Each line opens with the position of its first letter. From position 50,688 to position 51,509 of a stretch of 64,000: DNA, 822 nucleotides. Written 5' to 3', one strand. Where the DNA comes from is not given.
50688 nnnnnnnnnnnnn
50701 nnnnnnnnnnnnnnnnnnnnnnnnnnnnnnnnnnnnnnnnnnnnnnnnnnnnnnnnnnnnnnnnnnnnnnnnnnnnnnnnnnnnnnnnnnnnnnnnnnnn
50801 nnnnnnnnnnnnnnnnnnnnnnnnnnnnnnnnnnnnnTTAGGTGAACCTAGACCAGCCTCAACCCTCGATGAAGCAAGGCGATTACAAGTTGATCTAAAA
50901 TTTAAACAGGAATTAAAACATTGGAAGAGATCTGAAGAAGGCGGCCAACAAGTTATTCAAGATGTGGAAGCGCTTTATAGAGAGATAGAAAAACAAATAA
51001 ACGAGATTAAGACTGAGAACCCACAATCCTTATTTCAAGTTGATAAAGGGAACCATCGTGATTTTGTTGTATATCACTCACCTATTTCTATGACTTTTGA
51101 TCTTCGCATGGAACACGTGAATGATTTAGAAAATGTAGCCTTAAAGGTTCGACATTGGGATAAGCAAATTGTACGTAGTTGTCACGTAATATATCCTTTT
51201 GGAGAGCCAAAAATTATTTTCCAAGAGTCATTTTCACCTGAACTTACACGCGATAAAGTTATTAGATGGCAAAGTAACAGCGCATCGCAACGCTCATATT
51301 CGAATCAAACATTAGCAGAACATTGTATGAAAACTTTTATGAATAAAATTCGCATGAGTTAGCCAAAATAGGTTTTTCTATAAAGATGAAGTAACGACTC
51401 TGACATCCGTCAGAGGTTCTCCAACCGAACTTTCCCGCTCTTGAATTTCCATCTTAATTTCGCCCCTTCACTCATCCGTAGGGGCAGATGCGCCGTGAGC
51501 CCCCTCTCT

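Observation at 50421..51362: TIR domain with a conserved catalytic-Glu context fused to an unknown C-terminal domain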

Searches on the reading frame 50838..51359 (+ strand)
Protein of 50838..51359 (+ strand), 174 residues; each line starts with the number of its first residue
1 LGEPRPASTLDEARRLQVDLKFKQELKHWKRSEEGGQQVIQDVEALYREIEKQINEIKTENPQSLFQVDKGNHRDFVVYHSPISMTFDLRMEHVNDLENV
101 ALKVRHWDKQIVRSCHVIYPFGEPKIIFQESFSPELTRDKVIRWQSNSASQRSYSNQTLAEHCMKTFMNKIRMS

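Call 27: predict_structure(alignment_id=A2)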
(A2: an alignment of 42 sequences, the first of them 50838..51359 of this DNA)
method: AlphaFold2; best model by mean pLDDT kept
length: 174 residues; sequences in the alignment: 42
mean_pLDDT: 93.7   pTM: 0.85
mean pLDDT of the five models: 93.7, 93.3, 93.2, 92.7, 91.7
residues with pLDDT >= 90: 149; 70-90: 18; 50-70: 7; < 50: 0
segments of 3 or more residues with pLDDT < 50: none
pLDDT, mean of each block of 10 residues (from residue 1): 84 96 98 97 97 98 96 90 96 94 97 71 92 97 94 97 98 96
secondary structure, 60 per line:
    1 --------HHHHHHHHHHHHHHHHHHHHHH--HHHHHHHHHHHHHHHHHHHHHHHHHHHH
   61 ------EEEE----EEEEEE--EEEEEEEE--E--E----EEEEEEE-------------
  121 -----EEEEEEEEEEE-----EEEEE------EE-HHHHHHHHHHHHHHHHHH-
elements in order: H9-30 H33-60 E67-70 E75-80 E83-90 E101-107 E126-136 E142-146 H156-173

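Call 63: search_protein_representatives(alignment_id=A5)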
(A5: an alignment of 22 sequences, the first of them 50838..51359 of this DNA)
Query: 22 sequences, 175 profile positions. Proteins with E-value up to 0.001 (for the whole library): 1461; up to 1e-10: 865; up to 1e-30: 77. The best 150 are listed.
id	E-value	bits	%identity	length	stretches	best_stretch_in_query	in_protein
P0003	1.3e-51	190.9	-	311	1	2-170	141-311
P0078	6.3e-50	185.4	-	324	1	2-172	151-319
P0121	3.7e-48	179.6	-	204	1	1-168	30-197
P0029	1.3e-46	174.6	-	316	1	1-172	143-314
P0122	2.1e-45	170.7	-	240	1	1-171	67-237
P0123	1.3e-44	168.1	-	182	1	1-172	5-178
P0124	1.3e-43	164.8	-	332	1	1-173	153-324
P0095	6.7e-42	159.2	-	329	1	1-173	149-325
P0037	2.6e-41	157.3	-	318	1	1-171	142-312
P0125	3.5e-41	156.9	-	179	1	1-169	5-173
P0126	4.3e-41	156.6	-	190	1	1-171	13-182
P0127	5.3e-41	156.3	-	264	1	1-172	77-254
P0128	6.1e-41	156.1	-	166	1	12-171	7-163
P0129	1.1e-40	155.2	-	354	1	1-170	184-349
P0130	1.2e-40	155.1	-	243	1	1-166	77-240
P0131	3.5e-40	153.6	-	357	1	16-172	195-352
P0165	1.4e-33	132.2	-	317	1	1-171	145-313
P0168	1.9e-33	131.7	-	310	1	5-172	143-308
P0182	1.7e-31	125.3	-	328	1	7-173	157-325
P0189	5.7e-31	123.7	-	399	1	5-173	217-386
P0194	1.7e-30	122.1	-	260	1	6-170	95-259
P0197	2.3e-30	121.7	-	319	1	12-166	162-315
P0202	3.6e-30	121.0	-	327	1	3-170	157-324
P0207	1.4e-29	119.1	-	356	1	2-171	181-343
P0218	1.3e-28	115.9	-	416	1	8-170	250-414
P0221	1.5e-28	115.8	-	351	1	5-164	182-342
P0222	1.7e-28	115.6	-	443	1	3-171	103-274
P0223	1.9e-28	115.5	-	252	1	2-172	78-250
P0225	2.0e-28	115.3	-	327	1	7-172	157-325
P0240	9.8e-28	113.1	-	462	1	8-172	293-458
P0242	1.4e-27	112.6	-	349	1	1-168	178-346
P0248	2.3e-27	111.9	-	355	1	4-169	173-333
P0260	1.0e-26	109.8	-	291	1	4-172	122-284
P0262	1.6e-26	109.2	-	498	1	9-169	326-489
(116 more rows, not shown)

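Call 65: search_protein_families(library=pfam, proteins=[P0129, P0131, P0165, P0168, P0182, P0189, P0194, P0197, P0202, P0207], max_evalue=0.01)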
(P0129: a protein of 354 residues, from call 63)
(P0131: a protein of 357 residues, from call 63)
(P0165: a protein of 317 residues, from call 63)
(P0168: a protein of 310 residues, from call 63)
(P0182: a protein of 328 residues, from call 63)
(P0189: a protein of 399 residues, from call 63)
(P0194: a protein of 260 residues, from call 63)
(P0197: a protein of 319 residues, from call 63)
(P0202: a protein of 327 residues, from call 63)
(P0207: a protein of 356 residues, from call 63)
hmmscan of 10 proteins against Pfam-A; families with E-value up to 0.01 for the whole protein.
P0129 (354 aa): 2 families
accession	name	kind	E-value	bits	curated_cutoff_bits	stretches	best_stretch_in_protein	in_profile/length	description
PF08357.16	SEFIR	-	1e-18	68.5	23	1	9-138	1-140/150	SEFIR domain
PF13676.11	TIR_2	-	1e-16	61.9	28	1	11-149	1-121/122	TIR domain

P0131 (357 aa): 0 families

P0165 (317 aa): 3 families
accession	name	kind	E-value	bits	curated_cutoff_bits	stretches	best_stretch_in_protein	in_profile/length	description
PF13676.11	TIR_2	-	2.1e-29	102.9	28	1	8-127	2-121/122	TIR domain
PF01582.25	TIR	-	1.1e-08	35.5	21.3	1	14-102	13-97/179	TIR domain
PF08937.16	ThsB_TIR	-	0.00032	21.5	21.2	1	8-90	1-86/100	Thoeris protein ThsB, TIR-like domain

P0168 (310 aa): 2 families
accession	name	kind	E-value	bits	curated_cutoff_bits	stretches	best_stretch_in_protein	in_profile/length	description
PF13676.11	TIR_2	-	3.5e-22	79.6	28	1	5-101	1-94/122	TIR domain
PF01582.25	TIR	-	1.2e-11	45.2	21.3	1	3-103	2-103/179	TIR domain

P0182 (328 aa): 1 family
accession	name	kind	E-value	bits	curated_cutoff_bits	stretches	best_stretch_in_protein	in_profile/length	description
PF13676.11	TIR_2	-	4.4e-10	40.5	28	1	5-94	1-93/122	TIR domain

P0189 (399 aa): 1 family
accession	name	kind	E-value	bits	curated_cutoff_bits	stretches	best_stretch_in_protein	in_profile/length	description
PF12770.12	CHAT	-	1.2e-09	38.5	24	1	15-178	82-267/289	CHAT domain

P0194 (260 aa): 0 families

P0197 (319 aa): 2 families
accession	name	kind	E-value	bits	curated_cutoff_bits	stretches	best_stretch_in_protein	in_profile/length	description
PF13676.11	TIR_2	-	7.1e-12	46.3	28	1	5-94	1-93/122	TIR domain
PF08937.16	ThsB_TIR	-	0.00059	20.6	21.2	1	6-92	1-95/100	Thoeris protein ThsB, TIR-like domain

P0202 (327 aa): 0 families

P0207 (356 aa): 0 families

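Call 66: search_protein_families(library=pfam, proteins=[P0218, P0221, P0222, P0223, P0225, P0240, P0242, P0248, P0260, P0262], max_evalue=0.01)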
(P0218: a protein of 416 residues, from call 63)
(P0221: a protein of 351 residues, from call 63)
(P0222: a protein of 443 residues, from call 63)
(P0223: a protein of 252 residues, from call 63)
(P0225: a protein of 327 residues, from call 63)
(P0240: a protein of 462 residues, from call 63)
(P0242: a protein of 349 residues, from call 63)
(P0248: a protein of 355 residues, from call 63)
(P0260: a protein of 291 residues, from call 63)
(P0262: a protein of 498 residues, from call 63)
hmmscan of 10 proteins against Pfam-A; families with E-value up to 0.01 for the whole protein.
P0218 (416 aa): 2 families
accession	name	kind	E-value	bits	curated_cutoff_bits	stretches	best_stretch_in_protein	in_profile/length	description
PF00990.26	GGDEF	-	1.9e-33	115.9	23.8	1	95-234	15-161/161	Diguanylate cyclase, GGDEF domain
PF22335.1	Cas10-Cmr2_palm2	-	0.00021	21.9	27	1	152-236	51-133/133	Cas10/Cmr2, second palm domain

P0221 (351 aa): 0 families

P0222 (443 aa): 1 family
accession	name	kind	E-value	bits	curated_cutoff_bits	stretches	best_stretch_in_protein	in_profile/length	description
PF08292.18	RNA_pol_Rbc25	-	0.0062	17.3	25.1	0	113-176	56-118/121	RNA polymerase III subunit Rpc25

P0223 (252 aa): 0 families

P0225 (327 aa): 1 family
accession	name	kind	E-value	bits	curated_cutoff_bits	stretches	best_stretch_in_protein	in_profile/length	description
PF13676.11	TIR_2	-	3e-08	34.6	28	1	5-91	1-90/122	TIR domain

P0240 (462 aa): 2 families
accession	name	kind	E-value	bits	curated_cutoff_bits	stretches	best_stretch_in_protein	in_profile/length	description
PF18476.7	PIN_8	-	1.5e-65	221.8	26.1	1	7-244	1-227/227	PIN like domain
PF16289.11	PIN_12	-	1.1e-05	26.4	32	1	9-106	2-110/172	PIN domain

P0242 (349 aa): 0 families

P0248 (355 aa): 1 family
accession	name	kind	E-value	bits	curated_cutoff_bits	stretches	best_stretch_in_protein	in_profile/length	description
PF10137.14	CAP12-PCTIR_TIR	-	0.0004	20.8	24.7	1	66-121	53-109/119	CAP12/Pycsar effector protein, TIR domain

P0260 (291 aa): 0 families

P0262 (498 aa): 4 families
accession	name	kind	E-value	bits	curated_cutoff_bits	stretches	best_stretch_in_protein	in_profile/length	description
PF00069.31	Pkinase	-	3e-37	128.9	31.7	1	12-259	1-253/263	Protein kinase domain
PF07714.23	PK_Tyr_Ser-Thr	-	7e-26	91.5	23.1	1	14-259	3-250/258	Protein tyrosine and serine/threonine kinase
PF01636.29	APH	-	3.4e-06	27.4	23.2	1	108-157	152-197/239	Phosphotransferase enzyme family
PF03109.22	ABC1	-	0.0003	20.4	22.9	1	55-158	118-215/244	ABC1 atypical kinase-like domain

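Call 68: search_protein_families(library=padloc, proteins=[P0240, P0262, P0218, P0189, P0165, P0129, P0131, P0222, P0207, P0248], max_evalue=0.001)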
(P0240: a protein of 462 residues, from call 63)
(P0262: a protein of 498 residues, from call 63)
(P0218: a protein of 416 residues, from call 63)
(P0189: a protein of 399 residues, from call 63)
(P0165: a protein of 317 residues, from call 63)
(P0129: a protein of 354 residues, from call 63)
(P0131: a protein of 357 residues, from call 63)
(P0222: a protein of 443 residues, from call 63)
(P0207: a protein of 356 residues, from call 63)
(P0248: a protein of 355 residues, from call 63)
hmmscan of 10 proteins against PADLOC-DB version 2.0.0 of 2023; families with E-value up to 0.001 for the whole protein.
P0240 (462 aa): 0 families

P0262 (498 aa): 33 families (the best 25 are shown)
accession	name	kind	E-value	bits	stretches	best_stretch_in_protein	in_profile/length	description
PDLC04042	PD-T4-6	-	8.9e-65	217.2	1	6-279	5-280/292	-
PDLC04053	PD-T4-6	-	7.6e-57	191.1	1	9-279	8-279/311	-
PDLC04060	PD-T4-6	-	1.5e-56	190.4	1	5-279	3-277/486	-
PDLC04061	PD-T4-6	-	2.7e-53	180.3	1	6-320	12-330/510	-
PDLC04054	PD-T4-6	-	1.9e-52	176.8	1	9-276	10-277/347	-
PDLC04138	mad6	-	6.9e-52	175.2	1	6-275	47-317/659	mads_6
PDLC04044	PD-T4-6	-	4.2e-48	162.4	1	4-338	26-344/372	-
PDLC04047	PD-T4-6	-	8e-48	161.2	1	6-285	6-286/327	-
PDLC04039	PD-T4-6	-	1.3e-46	157.5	1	10-314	14-315/458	-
PDLC04052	PD-T4-6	-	4.6e-45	152.8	1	5-318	4-318/496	-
PDLC04057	PD-T4-6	-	5.5e-45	152.2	1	6-324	4-324/443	-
PDLC04043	PD-T4-6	-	2.2e-42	143.7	1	9-280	14-286/452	-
PDLC04040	PD-T4-6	-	7.9e-42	141.7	1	18-313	2-304/547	-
PDLC04048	PD-T4-6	-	3.3e-40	136.6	1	7-321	7-320/354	-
PDLC04064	PD-T4-6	-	1.8e-39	133.7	1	11-283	21-294/369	-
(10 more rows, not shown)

P0218 (416 aa): 1 family
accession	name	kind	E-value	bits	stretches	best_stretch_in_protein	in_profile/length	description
PDLC01444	Cas10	-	5.8e-05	20.1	1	176-290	451-551/605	CAS-III; effector_LS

P0189 (399 aa): 2 families
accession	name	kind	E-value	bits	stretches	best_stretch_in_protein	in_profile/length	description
PDLC02016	SAVED_CHAT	-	1.2e-12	45.6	1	11-171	288-451/498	-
PDLC02988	chat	-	2.6e-06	24.9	1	12-175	11-155/455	-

P0165 (317 aa): 9 families
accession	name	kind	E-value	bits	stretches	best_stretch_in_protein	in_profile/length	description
PDLC02421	Aga_TIR-PNTD1-PNTD2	-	6.5e-18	63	1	7-132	6-133/430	Class I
PDLC02403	Aga_TIR-PNTD1-PNTD2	-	1.6e-16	58.4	1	14-159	13-154/443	Class I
PDLC05062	PDC-S66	-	4e-11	40.9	1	6-72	150-217/282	-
PDLC02012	SAVED5--SAVED_TIR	-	3.7e-09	34.2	1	2-232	11-193/404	-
PDLC02416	Aga_REase-TIR-PNTD1-PNTD2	-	6.1e-09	33.1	1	14-133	165-280/572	Class I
PDLC02400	Aga_TIR-PNTD1-PNTD2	-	3.6e-08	30.1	1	11-132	193-316/639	Class I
PDLC00420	ThsB1|ThsB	-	1.2e-06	25.9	1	5-105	2-102/319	TIR-like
PDLC02962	RT-TIR_XII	-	2e-05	21.7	1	6-84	347-425/478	single gene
PDLC00419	ThsB1|ThsB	-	0.00029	18.7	1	6-72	29-98/165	TIR-like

P0129 (354 aa): 2 families
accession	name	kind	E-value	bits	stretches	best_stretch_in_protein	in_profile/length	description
PDLC03957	bSEFIR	-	1.5e-62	210.8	1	6-218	37-226/412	-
PDLC00419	ThsB1|ThsB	-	0.00062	17.6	0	5-92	24-112/165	TIR-like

P0131 (357 aa): 1 family
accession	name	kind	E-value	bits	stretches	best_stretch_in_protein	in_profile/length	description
PDLC05050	PDC-S60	-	2.2e-29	100.4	1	7-179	4-181/906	-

P0222 (443 aa): 0 families

P0207 (356 aa): 0 families

P0248 (355 aa): 0 families

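Call 82: search_solved_structures(query=P0168, max_evalue=0.001, show_alignments=2)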
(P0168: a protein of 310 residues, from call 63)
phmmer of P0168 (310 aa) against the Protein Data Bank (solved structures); distinct sequences matched with E-value up to 0.001: 21.
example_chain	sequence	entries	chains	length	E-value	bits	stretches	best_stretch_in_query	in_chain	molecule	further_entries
7uwg_A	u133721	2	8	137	1.4e-44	155.8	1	2-129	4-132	Molecular chaperone Tir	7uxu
8g83_A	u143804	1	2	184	3.2e-44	154.7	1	2-129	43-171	NAD(+) hydrolase AbTIR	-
7uxr_A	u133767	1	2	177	8.8e-44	153.2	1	3-117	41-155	TIR domain protein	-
3h16_A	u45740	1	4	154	3.7e-37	131.4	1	4-131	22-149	TIR protein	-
4lzp_B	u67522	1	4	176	2.7e-36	128.6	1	2-129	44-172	Putative uncharacterized protein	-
4c7m_A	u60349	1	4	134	3.5e-36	128.2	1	4-129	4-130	Toll/interleukin-1 receptor domain-containing protein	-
4lqc_A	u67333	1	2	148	1.4e-35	126.3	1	2-133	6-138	TcpB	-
9mud_K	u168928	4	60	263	1.9e-08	37.2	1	5-94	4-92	Cat1 (CRISPR associated TIR 1) pentagonal filament | Cat1 (CRISPR associated TIR 1) pentagonal filament assembly | Cat1 (CRISPR-associated TIR 1)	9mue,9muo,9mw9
3ozi_A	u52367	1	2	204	3.6e-05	26.4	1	2-103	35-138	L6tr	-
7jlv_A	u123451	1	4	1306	3.9e-05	26.3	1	2-105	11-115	Disease resistance protein Roq1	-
7jlu_A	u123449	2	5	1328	4e-05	26.3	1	2-105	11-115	Disease resistance protein Roq1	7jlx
1fyv_A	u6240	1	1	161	9.1e-05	25.1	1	3-77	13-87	TOLL-LIKE RECEPTOR 1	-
7nuw_A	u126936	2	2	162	9.4e-05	25.1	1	3-77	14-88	Toll-like receptor 1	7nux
7nt7_A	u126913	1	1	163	9.5e-05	25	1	3-77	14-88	Toll-like receptor 1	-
3jrn_A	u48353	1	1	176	0.00011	24.8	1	3-104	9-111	AT1G72930 protein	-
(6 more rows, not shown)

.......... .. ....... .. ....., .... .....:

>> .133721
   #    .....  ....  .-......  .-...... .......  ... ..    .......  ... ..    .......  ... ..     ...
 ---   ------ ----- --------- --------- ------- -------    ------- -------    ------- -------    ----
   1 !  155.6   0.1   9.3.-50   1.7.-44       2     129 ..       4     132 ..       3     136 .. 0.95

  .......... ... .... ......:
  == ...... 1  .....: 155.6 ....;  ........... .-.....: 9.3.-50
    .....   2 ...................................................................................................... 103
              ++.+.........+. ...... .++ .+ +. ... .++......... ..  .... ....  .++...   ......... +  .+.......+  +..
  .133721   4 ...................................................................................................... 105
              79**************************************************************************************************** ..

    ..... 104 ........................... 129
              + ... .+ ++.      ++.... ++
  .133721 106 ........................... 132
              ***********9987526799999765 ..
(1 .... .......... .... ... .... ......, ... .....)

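Call 84: find_homologous_proteins(query=P0240, max_evalue=1e-10)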
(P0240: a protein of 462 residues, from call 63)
Query P0240 (462 aa): 1340 proteins with E <= 1e-10 among 8000 candidates; the best 120 are listed.
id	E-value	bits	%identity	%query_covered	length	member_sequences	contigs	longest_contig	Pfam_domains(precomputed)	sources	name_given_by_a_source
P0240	0.0e+0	1054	100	100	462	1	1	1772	PF18476.8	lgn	-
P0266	4.3e-104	367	56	64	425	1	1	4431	PF18476.8,PF16289.12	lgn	-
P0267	1.6e-102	362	54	67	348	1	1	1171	PF18476.8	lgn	-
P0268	1.1e-99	352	55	63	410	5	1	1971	PF18476.8,PF16289.12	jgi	jgi:hypothetical protein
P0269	5.0e-99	350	47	82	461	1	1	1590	PF18476.8,PF16289.12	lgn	-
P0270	9.1e-99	349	53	68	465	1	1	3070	PF18476.8,PF16289.12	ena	-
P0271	5.9e-98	347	46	72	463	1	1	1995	PF18476.8,PF16289.12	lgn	-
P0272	9.0e-98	346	51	69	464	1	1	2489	PF18476.8,PF16289.12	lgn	-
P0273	2.0e-97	345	51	71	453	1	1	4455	PF18476.8,PF16289.12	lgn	-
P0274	9.0e-97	343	52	63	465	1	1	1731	PF18476.8,PF16289.12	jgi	jgi:hypothetical protein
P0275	1.6e-96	342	53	65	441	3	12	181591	PF18476.8,PF16289.12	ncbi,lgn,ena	-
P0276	1.7e-96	342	53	63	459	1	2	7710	PF18476.8,PF16289.12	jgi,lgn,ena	-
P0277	2.4e-96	341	52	63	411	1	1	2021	PF13384.13,PF00196.26,PF18476.8,PF04545.23,PF08281.19,PF16289.12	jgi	-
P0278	5.0e-96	340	49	66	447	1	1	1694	PF18476.8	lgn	-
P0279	2.3e-95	338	52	62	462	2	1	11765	PF18476.8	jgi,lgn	jgi:hypothetical protein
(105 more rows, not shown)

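Call 91: find_encoding_contigs(protein=P0123, flank=3000, max_places=3)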
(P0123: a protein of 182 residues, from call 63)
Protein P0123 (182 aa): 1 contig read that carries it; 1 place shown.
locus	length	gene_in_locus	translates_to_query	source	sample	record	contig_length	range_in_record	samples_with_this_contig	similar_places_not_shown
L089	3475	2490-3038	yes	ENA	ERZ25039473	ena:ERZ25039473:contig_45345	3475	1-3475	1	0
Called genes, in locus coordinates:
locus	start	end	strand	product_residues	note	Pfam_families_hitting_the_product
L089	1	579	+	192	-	?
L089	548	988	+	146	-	-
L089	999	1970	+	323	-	PF14022:DUF4238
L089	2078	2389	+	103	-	-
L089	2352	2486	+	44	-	-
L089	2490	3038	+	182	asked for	-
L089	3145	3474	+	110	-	?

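Call 92: find_encoding_contigs(protein=P0262, flank=5000, max_places=2)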
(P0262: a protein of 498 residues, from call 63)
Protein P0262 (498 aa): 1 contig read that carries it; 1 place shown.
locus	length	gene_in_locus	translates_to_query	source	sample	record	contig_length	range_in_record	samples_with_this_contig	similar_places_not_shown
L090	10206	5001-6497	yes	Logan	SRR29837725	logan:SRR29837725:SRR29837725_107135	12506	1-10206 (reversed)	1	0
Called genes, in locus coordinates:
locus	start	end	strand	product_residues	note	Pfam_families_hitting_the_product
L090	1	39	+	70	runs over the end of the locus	PF13443:HTH_26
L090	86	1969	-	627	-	PF14559:TPR_19 (faint), PF17874:TPR_MalT (faint), PF25068:ARM_TT21_4th (faint), PF28559:TPR_SusR (faint), PF13424:TPR_12 (weak), PF13374:TPR_10 (weak), PF02954:HTH_8 (weak), PF00072:Response_reg, +5 more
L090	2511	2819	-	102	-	PF01381:HTH_3 (weak)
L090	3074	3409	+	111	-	-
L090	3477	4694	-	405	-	-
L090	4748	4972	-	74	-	-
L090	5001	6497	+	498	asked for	PF00069:Pkinase, PF07714:PK_Tyr_Ser-Thr, PF01636:APH (faint)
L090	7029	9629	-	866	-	-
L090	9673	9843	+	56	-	-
